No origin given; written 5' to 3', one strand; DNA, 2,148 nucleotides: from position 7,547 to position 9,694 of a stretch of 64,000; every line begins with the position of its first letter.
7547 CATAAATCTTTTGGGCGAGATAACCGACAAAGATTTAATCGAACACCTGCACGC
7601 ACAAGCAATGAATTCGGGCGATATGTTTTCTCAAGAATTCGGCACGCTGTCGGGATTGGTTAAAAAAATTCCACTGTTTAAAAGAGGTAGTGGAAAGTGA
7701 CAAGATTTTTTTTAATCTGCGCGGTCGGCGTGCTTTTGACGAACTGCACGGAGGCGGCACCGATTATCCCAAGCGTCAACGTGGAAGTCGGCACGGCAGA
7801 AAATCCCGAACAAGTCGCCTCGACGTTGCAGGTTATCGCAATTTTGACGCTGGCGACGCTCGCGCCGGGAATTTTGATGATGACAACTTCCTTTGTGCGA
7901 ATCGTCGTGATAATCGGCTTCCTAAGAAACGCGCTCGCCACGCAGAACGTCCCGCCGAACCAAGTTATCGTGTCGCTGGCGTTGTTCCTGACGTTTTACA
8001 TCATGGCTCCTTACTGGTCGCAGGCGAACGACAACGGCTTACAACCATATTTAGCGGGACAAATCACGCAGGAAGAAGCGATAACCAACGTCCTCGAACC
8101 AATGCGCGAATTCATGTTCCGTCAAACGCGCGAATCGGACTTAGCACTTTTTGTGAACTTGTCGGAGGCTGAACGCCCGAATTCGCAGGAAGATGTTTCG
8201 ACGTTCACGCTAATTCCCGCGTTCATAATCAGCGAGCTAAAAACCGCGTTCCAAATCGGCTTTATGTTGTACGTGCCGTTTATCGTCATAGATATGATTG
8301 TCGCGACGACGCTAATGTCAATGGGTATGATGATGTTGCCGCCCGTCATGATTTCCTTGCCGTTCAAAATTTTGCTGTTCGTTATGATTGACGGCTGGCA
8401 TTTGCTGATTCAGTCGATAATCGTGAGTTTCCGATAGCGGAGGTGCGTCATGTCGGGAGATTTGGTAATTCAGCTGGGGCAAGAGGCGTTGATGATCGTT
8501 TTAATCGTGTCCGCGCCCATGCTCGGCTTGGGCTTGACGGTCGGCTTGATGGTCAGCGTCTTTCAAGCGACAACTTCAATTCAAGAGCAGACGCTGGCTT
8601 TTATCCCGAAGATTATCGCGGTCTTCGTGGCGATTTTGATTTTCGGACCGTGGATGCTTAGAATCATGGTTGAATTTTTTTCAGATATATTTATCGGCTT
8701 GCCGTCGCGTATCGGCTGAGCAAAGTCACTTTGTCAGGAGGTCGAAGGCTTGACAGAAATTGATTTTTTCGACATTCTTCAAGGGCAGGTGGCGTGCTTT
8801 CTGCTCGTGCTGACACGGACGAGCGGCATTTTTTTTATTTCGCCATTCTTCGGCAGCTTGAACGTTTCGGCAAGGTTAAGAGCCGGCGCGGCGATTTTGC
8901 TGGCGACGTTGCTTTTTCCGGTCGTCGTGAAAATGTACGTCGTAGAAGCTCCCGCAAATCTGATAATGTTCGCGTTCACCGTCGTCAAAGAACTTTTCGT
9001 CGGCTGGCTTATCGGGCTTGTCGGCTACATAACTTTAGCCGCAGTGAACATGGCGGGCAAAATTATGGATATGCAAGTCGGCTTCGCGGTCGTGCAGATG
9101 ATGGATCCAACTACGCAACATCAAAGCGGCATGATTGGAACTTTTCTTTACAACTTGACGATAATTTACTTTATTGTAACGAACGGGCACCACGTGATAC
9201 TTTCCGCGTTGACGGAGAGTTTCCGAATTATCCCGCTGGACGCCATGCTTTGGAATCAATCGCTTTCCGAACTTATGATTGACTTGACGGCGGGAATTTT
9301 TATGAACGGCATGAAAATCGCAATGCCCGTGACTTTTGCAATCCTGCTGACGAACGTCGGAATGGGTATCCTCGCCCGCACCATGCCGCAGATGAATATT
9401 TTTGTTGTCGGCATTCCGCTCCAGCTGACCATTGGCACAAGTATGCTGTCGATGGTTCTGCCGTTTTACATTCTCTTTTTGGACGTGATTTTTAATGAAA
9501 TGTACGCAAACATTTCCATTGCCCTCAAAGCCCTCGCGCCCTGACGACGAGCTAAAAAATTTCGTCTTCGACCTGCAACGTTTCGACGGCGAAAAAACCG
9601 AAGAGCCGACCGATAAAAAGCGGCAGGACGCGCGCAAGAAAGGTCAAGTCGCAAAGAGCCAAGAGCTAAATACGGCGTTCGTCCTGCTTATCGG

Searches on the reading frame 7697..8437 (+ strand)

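Call 35: search_protein_families(library=pfam, proteins=[window:7697-8437:+], max_evalue=0.001)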
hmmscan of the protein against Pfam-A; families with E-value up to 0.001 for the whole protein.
window:7697-8437:+ (246 aa): 1 family
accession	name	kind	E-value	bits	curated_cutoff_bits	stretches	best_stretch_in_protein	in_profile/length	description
PF00813.25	FliP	-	4.2e-82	275.2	26.9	1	49-241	1-191/191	FliP family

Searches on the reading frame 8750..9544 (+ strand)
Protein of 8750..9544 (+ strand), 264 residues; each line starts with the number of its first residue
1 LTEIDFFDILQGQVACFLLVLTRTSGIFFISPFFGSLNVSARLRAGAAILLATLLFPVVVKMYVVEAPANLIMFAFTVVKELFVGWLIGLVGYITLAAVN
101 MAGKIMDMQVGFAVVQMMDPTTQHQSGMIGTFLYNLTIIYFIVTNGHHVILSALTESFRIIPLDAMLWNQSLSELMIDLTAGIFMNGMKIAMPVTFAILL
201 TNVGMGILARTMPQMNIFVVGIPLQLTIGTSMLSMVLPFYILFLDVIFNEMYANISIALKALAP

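Call 35: search_protein_families(library=pfam, proteins=[window:8750-9544:+], max_evalue=0.001)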
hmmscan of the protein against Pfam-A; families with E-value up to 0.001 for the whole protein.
window:8750-9544:+ (264 aa): 1 family
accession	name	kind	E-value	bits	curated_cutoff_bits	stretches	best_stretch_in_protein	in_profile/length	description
PF01311.25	Bac_export_1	-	3.5e-62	210.4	27.8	1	15-251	2-230/230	Bacterial export proteins, family 1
